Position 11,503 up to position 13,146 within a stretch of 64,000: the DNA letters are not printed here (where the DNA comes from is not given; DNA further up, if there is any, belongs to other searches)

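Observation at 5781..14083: Compact radical-SAM/SPASM RiPP operon with GG-leader precursor, C39-ABC exporter, mini-HlyD, embedded OM barrel and LytTR regulator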

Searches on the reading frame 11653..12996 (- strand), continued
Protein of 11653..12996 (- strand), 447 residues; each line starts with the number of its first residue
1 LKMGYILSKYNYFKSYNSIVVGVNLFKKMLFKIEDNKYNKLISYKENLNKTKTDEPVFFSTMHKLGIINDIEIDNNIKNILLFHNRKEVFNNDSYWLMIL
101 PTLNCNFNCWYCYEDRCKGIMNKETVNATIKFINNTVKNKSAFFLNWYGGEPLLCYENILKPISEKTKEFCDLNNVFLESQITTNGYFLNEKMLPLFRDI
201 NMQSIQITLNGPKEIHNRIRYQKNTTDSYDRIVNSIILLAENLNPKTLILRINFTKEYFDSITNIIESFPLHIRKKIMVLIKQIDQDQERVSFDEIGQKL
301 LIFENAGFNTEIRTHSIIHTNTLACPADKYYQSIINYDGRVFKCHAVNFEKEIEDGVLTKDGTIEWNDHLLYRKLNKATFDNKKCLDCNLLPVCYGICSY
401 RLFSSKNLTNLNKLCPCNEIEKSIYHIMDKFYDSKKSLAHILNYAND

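Call 23: find_related_loci(query=A1, collection=metagenome_contigs, flank=9000)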
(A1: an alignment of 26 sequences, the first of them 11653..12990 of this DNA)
Query A1 (445 aa) in metagenome_contigs; peptide patterns used: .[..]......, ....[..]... (x = any residue, [..] = any of these).
600 stretches matched a pattern (row limit reached: there are more); 581 encode a relative of the query (tblastn E <= 1e-3); the best 80 are kept; 80 distinct loci.
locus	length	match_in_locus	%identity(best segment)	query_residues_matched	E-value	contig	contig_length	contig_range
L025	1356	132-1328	52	3-400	2e-137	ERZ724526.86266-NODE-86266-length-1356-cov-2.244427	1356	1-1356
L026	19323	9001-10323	47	3-442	2e-121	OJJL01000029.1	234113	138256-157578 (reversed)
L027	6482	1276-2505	42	3-409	3e-95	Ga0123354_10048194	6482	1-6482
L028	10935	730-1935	33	5-403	1e-64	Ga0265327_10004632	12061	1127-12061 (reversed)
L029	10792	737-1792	33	76-431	6e-65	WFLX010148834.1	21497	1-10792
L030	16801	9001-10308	33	3-433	2e-64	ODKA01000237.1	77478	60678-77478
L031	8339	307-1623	32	3-436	1e-64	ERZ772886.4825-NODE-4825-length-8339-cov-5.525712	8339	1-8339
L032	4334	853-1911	36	54-411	3e-64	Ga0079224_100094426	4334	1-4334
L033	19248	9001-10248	33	5-422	1e-62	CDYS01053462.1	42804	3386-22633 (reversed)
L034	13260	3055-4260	33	5-404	1e-62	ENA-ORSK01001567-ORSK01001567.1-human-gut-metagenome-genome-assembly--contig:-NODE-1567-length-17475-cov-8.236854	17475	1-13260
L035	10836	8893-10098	33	5-404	6e-62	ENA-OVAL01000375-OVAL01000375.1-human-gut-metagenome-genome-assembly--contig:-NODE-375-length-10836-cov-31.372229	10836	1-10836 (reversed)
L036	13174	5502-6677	34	5-397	6e-62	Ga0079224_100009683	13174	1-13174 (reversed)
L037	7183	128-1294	30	22-404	4e-59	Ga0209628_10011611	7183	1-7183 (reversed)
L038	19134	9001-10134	34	54-432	4e-58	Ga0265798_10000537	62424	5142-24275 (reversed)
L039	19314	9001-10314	30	3-437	2e-57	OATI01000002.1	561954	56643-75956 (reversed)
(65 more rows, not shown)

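Call 24: find_encoding_contigs(protein=P0003, flank=8000, max_places=2)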
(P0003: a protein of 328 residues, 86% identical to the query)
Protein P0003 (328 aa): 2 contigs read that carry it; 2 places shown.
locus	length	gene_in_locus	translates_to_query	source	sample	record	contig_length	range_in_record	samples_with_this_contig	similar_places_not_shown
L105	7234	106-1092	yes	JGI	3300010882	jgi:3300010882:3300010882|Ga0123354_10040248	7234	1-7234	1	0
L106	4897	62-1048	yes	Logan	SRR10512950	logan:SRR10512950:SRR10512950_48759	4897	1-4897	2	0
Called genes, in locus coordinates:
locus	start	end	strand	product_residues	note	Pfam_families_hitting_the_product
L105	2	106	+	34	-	?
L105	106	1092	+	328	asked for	PF04055:Radical_SAM (weak)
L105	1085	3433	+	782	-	PF13620:CarboxypepD_reg, PF13715:CarbopepD_reg_2, PF14905:OMP_b-brl_3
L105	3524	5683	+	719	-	PF03412:Peptidase_C39, PF00664:ABC_membrane, PF00005:ABC_tran, PF02463:SMC_N (faint)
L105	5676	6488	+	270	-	-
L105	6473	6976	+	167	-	PF26002:Beta-barrel_AprE (weak)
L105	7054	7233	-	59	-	?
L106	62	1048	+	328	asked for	PF04055:Radical_SAM (weak)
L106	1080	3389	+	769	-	PF13620:CarboxypepD_reg, PF13715:CarbopepD_reg_2, PF14905:OMP_b-brl_3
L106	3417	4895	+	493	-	?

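Call 25: find_encoding_contigs(protein=P0005, flank=8000, max_places=2)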
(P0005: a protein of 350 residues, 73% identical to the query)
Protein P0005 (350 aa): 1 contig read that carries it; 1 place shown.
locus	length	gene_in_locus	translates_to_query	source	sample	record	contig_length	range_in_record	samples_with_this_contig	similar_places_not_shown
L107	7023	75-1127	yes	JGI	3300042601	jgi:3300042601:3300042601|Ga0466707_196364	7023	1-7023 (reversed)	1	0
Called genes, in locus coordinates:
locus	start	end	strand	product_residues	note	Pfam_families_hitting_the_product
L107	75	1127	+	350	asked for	PF04055:Radical_SAM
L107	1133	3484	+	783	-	PF13620:CarboxypepD_reg, PF13715:CarbopepD_reg_2, PF00593:TonB_dep_Rec_b-barrel, PF14905:OMP_b-brl_3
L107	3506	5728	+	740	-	PF03412:Peptidase_C39, PF00664:ABC_membrane, PF00005:ABC_tran, PF02463:SMC_N (faint)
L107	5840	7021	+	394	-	?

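Call 26: find_encoding_contigs(protein=P0001, flank=8000, max_places=2)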
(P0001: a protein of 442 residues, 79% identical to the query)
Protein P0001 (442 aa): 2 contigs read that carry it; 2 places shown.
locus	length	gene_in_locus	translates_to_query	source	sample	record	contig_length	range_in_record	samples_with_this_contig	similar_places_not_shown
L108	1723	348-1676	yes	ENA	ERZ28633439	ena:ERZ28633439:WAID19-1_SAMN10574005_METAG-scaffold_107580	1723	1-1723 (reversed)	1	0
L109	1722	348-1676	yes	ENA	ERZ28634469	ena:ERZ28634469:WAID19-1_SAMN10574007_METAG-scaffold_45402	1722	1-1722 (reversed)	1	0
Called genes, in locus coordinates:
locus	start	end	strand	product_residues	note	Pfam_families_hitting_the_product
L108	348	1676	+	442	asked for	PF04055:Radical_SAM, PF13353:Fer4_12 (faint)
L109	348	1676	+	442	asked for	PF04055:Radical_SAM, PF13353:Fer4_12 (faint)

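Call 34: search_solved_structures(query=window:11653-12990:-, max_evalue=0.001, show_alignments=1)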
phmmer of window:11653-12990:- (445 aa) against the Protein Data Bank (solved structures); distinct sequences matched with E-value up to 0.001: 2.
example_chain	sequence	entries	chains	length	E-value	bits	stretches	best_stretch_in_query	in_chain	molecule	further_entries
5wgg_A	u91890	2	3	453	9.3e-14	54.2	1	100-402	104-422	Radical SAM domain protein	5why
5v1q_A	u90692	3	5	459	0.00012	24.2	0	95-405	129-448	Radical SAM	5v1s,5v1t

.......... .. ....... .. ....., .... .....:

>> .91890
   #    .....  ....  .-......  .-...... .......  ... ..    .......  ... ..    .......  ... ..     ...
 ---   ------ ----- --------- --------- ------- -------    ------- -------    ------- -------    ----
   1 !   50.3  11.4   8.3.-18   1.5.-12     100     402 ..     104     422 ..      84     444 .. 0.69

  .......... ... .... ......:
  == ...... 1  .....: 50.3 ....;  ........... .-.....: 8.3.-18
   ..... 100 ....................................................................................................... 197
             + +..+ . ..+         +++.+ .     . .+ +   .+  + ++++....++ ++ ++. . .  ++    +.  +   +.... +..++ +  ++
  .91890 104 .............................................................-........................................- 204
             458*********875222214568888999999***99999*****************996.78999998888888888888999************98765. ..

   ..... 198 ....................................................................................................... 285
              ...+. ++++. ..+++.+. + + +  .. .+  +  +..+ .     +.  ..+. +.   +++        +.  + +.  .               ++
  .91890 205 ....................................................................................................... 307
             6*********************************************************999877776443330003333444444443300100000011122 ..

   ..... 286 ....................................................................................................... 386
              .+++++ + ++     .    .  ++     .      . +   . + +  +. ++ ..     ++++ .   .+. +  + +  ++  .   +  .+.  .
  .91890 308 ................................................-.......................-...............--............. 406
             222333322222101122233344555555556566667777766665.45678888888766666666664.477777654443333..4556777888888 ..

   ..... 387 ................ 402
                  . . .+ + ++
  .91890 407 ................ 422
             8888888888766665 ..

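Call 41: find_encoding_contigs(protein=P0006, flank=6000, max_places=1)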
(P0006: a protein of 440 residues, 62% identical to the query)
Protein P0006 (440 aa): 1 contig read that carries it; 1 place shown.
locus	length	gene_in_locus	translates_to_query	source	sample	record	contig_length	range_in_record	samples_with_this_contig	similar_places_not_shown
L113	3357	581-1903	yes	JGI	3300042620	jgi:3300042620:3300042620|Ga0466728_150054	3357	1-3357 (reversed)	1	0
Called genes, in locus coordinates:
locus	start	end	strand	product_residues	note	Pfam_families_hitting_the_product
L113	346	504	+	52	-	-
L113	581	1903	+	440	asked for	PF13353:Fer4_12 (weak), PF04055:Radical_SAM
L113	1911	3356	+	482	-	?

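Call 42: find_encoding_contigs(protein=P0009, flank=6000, max_places=1)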
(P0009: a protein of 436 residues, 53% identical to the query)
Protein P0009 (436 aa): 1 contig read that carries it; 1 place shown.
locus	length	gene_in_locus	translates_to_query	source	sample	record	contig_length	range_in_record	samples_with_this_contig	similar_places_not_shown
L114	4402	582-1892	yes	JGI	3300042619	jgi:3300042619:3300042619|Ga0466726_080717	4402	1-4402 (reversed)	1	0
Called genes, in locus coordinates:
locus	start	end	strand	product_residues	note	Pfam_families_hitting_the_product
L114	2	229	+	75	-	?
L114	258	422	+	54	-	-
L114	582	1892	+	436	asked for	PF13353:Fer4_12 (weak), PF04055:Radical_SAM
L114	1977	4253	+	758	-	PF13620:CarboxypepD_reg (weak), PF13715:CarbopepD_reg_2, PF14905:OMP_b-brl_3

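Call 43: find_encoding_contigs(protein=P0010, flank=6000, max_places=1)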
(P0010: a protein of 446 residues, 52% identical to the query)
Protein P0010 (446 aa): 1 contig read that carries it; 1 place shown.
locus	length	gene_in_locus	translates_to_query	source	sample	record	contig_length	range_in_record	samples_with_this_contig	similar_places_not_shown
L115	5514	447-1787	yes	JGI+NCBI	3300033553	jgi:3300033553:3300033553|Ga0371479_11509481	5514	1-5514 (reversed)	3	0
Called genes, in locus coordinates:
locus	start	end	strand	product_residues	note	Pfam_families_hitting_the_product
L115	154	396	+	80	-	-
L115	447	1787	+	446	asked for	PF04055:Radical_SAM, PF13353:Fer4_12 (weak)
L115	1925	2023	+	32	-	-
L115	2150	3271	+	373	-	-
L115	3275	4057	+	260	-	PF02709:Glyco_transf_7C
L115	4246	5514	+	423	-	?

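Call 73: predict_structure(alignment_id=A1)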
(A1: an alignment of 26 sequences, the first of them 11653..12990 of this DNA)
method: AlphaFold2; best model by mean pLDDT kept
length: 445 residues; sequences in the alignment: 26
mean_pLDDT: 86.7   pTM: 0.82
mean pLDDT of the five models: 86.7, 86.2, 85.2, 83.6, 82.3
residues with pLDDT >= 90: 270; 70-90: 127; 50-70: 34; < 50: 14
segments of 3 or more residues with pLDDT < 50: 312-314, 397-406
pLDDT, mean of each block of 10 residues (from residue 1): 91 95 94 94 92 94 94 90 84 94 78 75 98 96 91 95 98 98 93 98 94 87 86 97 95 93 97 94 80 83 88 54 74 94 79 95 89 76 82 56 47 69 87 88 63
secondary structure, 60 per line:
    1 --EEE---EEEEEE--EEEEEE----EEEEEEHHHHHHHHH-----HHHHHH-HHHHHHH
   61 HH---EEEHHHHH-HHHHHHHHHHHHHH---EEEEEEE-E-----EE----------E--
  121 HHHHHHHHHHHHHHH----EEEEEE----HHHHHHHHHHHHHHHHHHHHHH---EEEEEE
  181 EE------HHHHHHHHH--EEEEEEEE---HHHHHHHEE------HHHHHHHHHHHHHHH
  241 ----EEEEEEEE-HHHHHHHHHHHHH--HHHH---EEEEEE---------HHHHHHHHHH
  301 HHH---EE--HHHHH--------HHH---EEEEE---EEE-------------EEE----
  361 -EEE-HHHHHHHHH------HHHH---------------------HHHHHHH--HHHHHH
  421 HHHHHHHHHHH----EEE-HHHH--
elements in order: E3-5 E9-14 E17-22 E27-32 H33-41 H47-52 H54-62 E66-68 H69-73 H75-88 E92-98 H121-135 E140-145 H150-171 E175-182 H189-197 E200-207 H211-217 H226-240 E245-252 H254-266 H269-272 E276-281 H291-303 H311-315 E330-334 E338-340 E354-356 E362-364 H366-374 H381-384 H406-412 H415-431 E436-438 H440-443

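Call 75: fold_search(model_id=the predicted structure, library=pdb)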
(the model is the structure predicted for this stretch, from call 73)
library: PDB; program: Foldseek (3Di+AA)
matches with E <= 10: 1370; with E <= 0.001: 87
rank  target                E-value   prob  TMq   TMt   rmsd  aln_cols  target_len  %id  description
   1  5why_A                2.0e-15  1.00  0.59  0.62   8.4       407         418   18  Structural Insights into Thioether Bond Formation in the Biosynthesis of Sactipeptides (released 2017-07-26)
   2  5why_B                2.7e-15  1.00  0.60  0.63   8.3       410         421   20  Structural Insights into Thioether Bond Formation in the Biosynthesis of Sactipeptides (released 2017-07-26)
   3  5wgg_A                5.6e-15  1.00  0.61  0.61   5.9       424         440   19  Structural Insights into Thioether Bond Formation in the Biosynthesis of Sactipeptides (released 2017-07-26)
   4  5v1q_B                1.7e-11  1.00  0.46  0.46  13.2       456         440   14  Crystal structure of Streptococcus suis SuiB (released 2017-08-30)
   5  5v1s_A                3.6e-11  1.00  0.48  0.50  13.0       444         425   15  Crystal structure of Streptococcus suis SuiB bound to S-adenosylmethionine (released 2017-08-30)
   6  6efn                  4.0e-11  1.00  0.45  0.51  12.8       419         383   16  Structure of a RiPP maturase, SkfB (released 2018-10-24)
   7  5v1s_B                5.0e-11  1.00  0.45  0.47  13.1       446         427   14  Crystal structure of Streptococcus suis SuiB bound to S-adenosylmethionine (released 2017-08-30)
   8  4k39_A                5.9e-11  1.00  0.55  0.66   5.6       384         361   16  Native anSMEcpe with bound AdoMet and Cp18Cys peptide (released 2013-05-08)
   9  5v1q_A                7.5e-11  1.00  0.47  0.48  13.5       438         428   14  Crystal structure of Streptococcus suis SuiB (released 2017-08-30)
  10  5v1t_A                8.4e-11  1.00  0.48  0.48  13.5       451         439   15  Crystal structure of Streptococcus suis SuiB bound to precursor peptide SuiA (released 2017-08-30)
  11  4k39_B                1.1e-10  1.00  0.54  0.65   5.7       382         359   14  Native anSMEcpe with bound AdoMet and Cp18Cys peptide (released 2013-05-08)
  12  4k36_B                1.2e-10  1.00  0.51  0.61   5.2       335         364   17  His6 tagged anSMEcpe with bound AdoMet (released 2013-05-08)
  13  4k36_A                2.0e-10  1.00  0.55  0.62   5.6       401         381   16  His6 tagged anSMEcpe with bound AdoMet (released 2013-05-08)
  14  4k37_A                4.6e-10  1.00  0.56  0.66   5.2       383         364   16  Native anSMEcpe with bound AdoMet (released 2013-05-08)
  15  4k38_B                6.1e-10  1.00  0.51  0.60   5.2       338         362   17  Native anSMEcpe with bound AdoMet and Kp18Cys peptide (released 2013-05-08)
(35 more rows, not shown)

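Call 84: find_encoding_contigs(protein=P0014, flank=7000, max_places=3)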
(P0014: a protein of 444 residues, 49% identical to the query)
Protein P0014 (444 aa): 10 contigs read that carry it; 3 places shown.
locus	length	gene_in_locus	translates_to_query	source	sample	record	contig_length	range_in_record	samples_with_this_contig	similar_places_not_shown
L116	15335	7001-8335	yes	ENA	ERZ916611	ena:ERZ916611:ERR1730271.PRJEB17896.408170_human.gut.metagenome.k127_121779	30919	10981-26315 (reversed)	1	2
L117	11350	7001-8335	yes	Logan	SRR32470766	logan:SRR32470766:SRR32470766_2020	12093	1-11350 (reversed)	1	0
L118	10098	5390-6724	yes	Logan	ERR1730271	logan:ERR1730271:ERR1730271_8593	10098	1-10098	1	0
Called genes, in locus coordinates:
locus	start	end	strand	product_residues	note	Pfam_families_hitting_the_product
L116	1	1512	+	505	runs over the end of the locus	PF01531:Glyco_transf_11, PF05147:LANC_like (weak)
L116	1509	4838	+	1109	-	PF02709:Glyco_transf_7C, PF10111:Glyco_tranf_2_2 (faint), PF08241:Methyltransf_11, PF13649:Methyltransf_25 (weak), PF13847:Methyltransf_31 (weak), PF02709:Glyco_transf_7C (weak)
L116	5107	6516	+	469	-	PF03572:Peptidase_S41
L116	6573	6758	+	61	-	-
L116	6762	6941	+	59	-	-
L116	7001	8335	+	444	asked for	PF04055:Radical_SAM, PF13353:Fer4_12 (weak)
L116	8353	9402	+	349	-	-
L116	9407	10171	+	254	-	PF02709:Glyco_transf_7C (weak)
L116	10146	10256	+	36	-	-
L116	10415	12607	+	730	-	PF03412:Peptidase_C39, PF00664:ABC_membrane, PF00005:ABC_tran, PF02463:SMC_N (faint)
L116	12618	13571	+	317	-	PF26002:Beta-barrel_AprE (weak)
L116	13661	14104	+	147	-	-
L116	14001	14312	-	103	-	-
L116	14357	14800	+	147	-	PF18291:HU-HIG, PF00216:Bac_DNA_binding (faint)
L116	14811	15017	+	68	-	-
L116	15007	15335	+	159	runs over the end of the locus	PF05951:Peptidase_M15_2 (weak), PF08291:Peptidase_M15_3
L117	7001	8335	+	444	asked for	PF04055:Radical_SAM, PF13353:Fer4_12 (weak)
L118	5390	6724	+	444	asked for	PF04055:Radical_SAM, PF13353:Fer4_12 (weak)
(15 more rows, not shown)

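Call 85: search_protein_families(library=ncbifam, proteins=[P0014, L116:8353-9402:+, L116:6573-6758:+, L116:6762-6941:+, L001:9331-9516:+], max_evalue=0.01)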
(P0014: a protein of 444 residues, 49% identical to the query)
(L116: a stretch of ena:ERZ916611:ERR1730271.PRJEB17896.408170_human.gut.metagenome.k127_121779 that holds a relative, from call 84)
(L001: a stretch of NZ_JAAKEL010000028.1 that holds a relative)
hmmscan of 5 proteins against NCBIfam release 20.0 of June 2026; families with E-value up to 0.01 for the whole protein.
P0014 (444 aa): 48 families (the best 25 are shown)
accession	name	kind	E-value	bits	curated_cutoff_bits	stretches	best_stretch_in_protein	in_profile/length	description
NF038107.1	rSAM_NF038107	equivalog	7.9e-42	143.5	600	1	72-416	64-418/444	Cys-every-fifth radical SAM/SPASM peptide maturase CefB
TIGR04334.1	rSAM_Clo7bot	equivalog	3.8e-38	131.2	600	1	78-427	75-433/440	radical SAM/SPASM domain Clo7bot peptide maturase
TIGR04463.1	rSAM_vs_C_rich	equivalog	2.1e-36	125.7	525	1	69-406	56-402/438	TIGR04463 family radical SAM/SPASM RiPP maturase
TIGR04280.1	geopep_mat_rSAM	hypoth_equivalog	4.1e-33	115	400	1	92-399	83-394/428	geopeptide radical SAM maturase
NF052473.1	rSAM_FlmE_OhkG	exception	1.8e-29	102.8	500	1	90-268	95-278/481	FlmE/OhkG family radical SAM/SPASM peptide maturase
NF047865.1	rSAM_PapB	equivalog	9.8e-25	87.5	340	1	95-400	5-319/330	PapB family radical SAM/SPASM ranthipeptide maturase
NF041298.1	rSAM_mat_DynA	equivalog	1.2e-23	83.7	450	1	97-268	5-176/356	dynobactin maturation radical SAM/SPASM protein DynA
TIGR03974.1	rSAM_six_Cys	equivalog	3.1e-22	79.1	425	1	98-315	102-318/451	thioether cross-link-forming SCIFF peptide maturase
TIGR04068.1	rSAM_ocin_clost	equivalog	7.3e-21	74.6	500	1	92-302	83-296/462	Cys-rich peptide radical SAM maturase CcpM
TIGR03978.1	rSAM_paired_1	equivalog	3e-19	69.1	370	1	84-269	73-257/466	His-Xaa-Ser system radical SAM maturase HxsB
TIGR04064.1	rSAM_nif11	equivalog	2.1e-18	66.3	518.7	1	100-236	85-221/459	nif11-like peptide radical SAM maturase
NF041707.1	rSAM_YhhB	equivalog_domain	4.9e-18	65.2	445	1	102-241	11-154/369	cyclophane-forming radical SAM/SPASM peptide maturase YhhB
TIGR03942.1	sulfatase_rSAM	equivalog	4e-17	62.3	349.45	1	101-253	9-162/363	anaerobic sulfatase maturase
TIGR03906.1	quino_hemo_SAM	equivalog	7.5e-15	54.5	453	1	95-260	96-262/467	quinohemoprotein amine dehydrogenase maturation protein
NF041718.1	rSAM_phane_AMC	equivalog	4.3e-14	52.3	425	1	92-239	5-147/362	cyclophane-forming radical SAM peptide maturase AmcB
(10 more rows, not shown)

L116:8353-9402:+ (349 aa): 0 families

L116:6573-6758:+ (61 aa): 0 families

L116:6762-6941:+ (59 aa): 1 family
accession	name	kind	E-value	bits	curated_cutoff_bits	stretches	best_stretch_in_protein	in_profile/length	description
TIGR04149.1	GG_sam_targ_CFB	domain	0.00014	21.7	25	0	1-40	1-39/43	TIGR04149 family rSAM-modified RiPP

L001:9331-9516:+ (61 aa): 1 family
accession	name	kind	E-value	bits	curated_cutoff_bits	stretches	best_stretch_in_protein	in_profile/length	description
TIGR04149.1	GG_sam_targ_CFB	domain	4.2e-05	23.3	25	1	1-38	1-36/43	TIGR04149 family rSAM-modified RiPP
